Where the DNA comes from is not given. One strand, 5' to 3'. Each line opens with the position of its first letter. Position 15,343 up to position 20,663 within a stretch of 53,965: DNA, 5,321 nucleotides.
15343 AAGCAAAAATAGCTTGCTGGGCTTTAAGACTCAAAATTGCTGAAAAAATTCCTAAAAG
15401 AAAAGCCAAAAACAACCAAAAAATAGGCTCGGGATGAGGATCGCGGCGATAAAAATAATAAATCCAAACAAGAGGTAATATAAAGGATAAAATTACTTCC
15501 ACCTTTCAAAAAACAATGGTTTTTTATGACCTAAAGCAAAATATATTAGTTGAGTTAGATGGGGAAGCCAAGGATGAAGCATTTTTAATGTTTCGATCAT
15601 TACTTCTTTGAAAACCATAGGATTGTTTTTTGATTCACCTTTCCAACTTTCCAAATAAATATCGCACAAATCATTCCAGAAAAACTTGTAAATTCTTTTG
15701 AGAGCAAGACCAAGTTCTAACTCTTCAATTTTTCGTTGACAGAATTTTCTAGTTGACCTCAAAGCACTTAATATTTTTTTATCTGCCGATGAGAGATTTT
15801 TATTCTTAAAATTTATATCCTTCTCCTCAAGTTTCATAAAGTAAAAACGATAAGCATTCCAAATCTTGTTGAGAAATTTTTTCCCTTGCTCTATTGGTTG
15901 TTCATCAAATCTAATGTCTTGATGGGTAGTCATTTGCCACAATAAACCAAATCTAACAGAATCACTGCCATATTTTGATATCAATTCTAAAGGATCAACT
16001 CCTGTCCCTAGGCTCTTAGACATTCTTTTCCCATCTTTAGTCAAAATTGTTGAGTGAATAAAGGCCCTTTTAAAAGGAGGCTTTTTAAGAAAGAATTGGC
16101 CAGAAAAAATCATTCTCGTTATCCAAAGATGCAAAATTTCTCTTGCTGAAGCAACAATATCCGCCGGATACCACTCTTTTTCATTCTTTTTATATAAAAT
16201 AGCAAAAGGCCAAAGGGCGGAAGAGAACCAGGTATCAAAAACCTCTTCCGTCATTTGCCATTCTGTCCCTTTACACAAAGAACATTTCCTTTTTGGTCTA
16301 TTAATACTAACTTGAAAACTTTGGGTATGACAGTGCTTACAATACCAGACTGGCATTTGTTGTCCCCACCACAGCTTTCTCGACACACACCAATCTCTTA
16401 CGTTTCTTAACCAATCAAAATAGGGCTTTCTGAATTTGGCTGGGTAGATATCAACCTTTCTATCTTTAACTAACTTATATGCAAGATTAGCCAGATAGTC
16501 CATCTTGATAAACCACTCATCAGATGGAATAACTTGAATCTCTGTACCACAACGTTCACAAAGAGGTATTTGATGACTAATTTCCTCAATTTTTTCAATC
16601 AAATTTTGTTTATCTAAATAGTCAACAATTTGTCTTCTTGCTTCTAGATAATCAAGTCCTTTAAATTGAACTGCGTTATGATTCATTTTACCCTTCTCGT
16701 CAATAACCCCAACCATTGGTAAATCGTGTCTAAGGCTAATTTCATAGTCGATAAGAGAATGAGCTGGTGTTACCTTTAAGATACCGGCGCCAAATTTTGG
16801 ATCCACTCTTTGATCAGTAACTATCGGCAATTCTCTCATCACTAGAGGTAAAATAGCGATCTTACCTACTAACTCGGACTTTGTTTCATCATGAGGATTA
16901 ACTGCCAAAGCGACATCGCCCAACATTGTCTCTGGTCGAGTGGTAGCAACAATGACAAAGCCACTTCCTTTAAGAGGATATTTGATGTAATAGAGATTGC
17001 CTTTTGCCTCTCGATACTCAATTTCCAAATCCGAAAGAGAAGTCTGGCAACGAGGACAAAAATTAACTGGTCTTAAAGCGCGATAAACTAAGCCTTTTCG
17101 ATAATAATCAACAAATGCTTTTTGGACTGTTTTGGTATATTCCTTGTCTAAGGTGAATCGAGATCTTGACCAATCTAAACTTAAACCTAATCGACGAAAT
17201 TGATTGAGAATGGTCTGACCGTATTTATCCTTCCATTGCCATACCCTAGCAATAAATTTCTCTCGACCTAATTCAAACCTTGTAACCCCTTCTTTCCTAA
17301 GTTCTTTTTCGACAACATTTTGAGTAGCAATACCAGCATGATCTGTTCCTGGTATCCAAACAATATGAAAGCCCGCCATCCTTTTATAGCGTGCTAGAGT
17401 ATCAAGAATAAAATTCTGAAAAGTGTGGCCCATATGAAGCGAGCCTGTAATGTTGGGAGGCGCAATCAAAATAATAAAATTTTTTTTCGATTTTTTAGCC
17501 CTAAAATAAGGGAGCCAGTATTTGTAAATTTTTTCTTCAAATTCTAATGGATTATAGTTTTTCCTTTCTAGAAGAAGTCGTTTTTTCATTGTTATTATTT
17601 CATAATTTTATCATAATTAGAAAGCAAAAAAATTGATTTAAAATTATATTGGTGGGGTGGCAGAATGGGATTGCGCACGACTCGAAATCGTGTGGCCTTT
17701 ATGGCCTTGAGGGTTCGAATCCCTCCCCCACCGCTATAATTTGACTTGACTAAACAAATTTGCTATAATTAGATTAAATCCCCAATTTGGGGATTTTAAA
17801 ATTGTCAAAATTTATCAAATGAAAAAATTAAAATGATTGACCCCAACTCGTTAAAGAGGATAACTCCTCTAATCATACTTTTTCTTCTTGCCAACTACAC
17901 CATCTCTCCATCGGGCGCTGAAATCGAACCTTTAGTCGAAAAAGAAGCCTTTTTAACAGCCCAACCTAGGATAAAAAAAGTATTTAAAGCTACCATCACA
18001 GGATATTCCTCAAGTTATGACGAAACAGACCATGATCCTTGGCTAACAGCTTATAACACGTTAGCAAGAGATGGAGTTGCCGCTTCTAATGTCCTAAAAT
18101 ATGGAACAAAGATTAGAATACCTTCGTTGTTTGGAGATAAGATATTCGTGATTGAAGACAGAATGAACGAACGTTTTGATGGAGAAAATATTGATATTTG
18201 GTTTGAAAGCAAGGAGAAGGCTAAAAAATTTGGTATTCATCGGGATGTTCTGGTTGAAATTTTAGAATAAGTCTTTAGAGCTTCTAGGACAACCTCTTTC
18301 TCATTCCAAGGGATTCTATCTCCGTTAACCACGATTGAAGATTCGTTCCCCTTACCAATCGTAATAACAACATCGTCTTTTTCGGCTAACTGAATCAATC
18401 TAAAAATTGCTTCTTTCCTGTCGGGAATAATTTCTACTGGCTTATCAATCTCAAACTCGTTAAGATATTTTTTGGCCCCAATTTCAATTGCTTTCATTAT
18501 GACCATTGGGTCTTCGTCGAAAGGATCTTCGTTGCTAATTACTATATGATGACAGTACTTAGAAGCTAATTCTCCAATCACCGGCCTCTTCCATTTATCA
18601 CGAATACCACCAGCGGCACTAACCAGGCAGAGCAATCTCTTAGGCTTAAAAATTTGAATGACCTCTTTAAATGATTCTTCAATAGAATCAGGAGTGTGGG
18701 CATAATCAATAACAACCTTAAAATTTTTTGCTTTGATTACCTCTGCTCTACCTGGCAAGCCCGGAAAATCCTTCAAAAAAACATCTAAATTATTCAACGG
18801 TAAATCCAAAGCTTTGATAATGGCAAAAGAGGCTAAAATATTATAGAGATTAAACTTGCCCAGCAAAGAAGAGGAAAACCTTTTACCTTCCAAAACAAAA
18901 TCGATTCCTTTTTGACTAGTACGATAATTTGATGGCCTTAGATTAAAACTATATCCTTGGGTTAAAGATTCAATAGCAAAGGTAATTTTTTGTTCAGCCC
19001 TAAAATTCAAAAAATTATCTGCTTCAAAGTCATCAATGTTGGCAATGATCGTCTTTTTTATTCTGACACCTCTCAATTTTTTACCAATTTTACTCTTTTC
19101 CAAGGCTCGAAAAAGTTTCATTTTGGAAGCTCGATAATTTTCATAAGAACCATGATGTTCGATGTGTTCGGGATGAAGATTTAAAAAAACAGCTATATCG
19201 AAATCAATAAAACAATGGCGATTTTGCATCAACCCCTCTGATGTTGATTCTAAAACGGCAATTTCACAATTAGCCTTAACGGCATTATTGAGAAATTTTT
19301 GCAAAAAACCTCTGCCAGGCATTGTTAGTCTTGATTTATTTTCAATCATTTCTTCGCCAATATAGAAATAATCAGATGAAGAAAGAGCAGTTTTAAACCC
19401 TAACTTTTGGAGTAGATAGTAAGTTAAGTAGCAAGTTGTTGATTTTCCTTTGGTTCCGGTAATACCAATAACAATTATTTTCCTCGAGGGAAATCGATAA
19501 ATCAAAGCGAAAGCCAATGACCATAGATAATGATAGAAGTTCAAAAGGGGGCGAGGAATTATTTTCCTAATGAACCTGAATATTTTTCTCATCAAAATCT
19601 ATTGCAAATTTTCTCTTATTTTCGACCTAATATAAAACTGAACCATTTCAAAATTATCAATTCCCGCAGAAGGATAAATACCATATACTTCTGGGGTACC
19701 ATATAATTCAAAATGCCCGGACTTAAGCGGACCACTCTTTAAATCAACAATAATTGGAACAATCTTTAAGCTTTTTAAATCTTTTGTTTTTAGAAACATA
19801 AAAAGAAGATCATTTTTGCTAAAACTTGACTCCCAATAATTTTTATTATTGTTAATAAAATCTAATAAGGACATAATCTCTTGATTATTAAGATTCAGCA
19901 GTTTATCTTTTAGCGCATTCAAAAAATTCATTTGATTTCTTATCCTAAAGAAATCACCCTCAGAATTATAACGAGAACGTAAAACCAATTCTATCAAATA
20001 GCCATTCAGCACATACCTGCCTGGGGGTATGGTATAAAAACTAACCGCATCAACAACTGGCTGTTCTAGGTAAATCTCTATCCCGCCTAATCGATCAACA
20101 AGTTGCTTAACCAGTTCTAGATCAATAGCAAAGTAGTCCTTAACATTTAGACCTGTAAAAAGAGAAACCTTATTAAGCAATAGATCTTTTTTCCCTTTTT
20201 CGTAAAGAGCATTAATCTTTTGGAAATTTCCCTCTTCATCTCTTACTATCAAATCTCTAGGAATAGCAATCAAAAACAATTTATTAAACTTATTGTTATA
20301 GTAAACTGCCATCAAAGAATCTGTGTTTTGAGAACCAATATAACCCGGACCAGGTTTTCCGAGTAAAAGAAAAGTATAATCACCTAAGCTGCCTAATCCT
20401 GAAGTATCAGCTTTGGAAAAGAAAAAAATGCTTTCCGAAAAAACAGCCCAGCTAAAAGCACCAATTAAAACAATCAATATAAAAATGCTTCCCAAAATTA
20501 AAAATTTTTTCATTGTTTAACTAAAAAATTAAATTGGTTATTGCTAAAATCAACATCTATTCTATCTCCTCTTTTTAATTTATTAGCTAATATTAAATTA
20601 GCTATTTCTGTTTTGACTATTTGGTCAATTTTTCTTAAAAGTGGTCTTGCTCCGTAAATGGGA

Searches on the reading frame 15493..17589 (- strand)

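Call 30: search_protein_families(library=pfam, proteins=[window:15493-17589:-], max_evalue=0.000001)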
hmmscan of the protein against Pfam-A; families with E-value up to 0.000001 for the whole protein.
window:15493-17589:- (698 aa): 3 families
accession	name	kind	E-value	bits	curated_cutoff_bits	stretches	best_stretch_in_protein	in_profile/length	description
PF00133.28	tRNA-synt_1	-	4.9e-114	381.7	22.7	1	25-562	12-414/414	tRNA synthetases class I (I, L, M and V)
PF09334.17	tRNA-synt_1g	-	5.4e-24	85.1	20.1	2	341-566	166-371/391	tRNA synthetases class I (M)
PF08264.19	Anticodon_1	-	8e-20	71.7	25.1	1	603-697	1-104/148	Anticodon-binding domain of tRNA ligase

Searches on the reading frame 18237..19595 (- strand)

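Call 30: search_protein_families(library=pfam, proteins=[window:18237-19595:-], max_evalue=0.000001)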
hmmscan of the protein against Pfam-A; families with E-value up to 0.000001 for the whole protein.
window:18237-19595:- (452 aa): 2 families
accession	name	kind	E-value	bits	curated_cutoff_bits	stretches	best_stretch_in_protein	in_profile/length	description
PF08245.18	Mur_ligase_M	-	4.5e-36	125.1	24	1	45-259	1-199/200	Mur ligase middle domain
PF02875.26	Mur_ligase_C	-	2.7e-22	80.4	28.4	1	282-416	1-127/127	Mur ligase, glutamate ligase domain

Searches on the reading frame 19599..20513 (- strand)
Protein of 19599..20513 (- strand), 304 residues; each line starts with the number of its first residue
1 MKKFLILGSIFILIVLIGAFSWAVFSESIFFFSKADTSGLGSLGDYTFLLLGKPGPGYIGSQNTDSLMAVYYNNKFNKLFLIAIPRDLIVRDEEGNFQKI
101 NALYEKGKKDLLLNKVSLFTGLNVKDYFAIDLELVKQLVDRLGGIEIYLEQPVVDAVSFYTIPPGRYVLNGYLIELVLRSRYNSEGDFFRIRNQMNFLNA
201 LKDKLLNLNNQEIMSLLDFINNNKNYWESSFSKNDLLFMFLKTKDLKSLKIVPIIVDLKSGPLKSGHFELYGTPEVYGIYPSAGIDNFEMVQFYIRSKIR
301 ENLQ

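Call 30: search_protein_families(library=pfam, proteins=[window:19599-20513:-], max_evalue=0.000001)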
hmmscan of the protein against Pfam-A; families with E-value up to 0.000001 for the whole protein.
window:19599-20513:- (304 aa): 1 family
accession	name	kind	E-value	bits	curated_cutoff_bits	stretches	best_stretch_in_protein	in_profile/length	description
PF03816.19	LytR_cpsA_psr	-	6.8e-28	98.2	24.6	1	63-205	1-148/150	LytR_cpsA_psr family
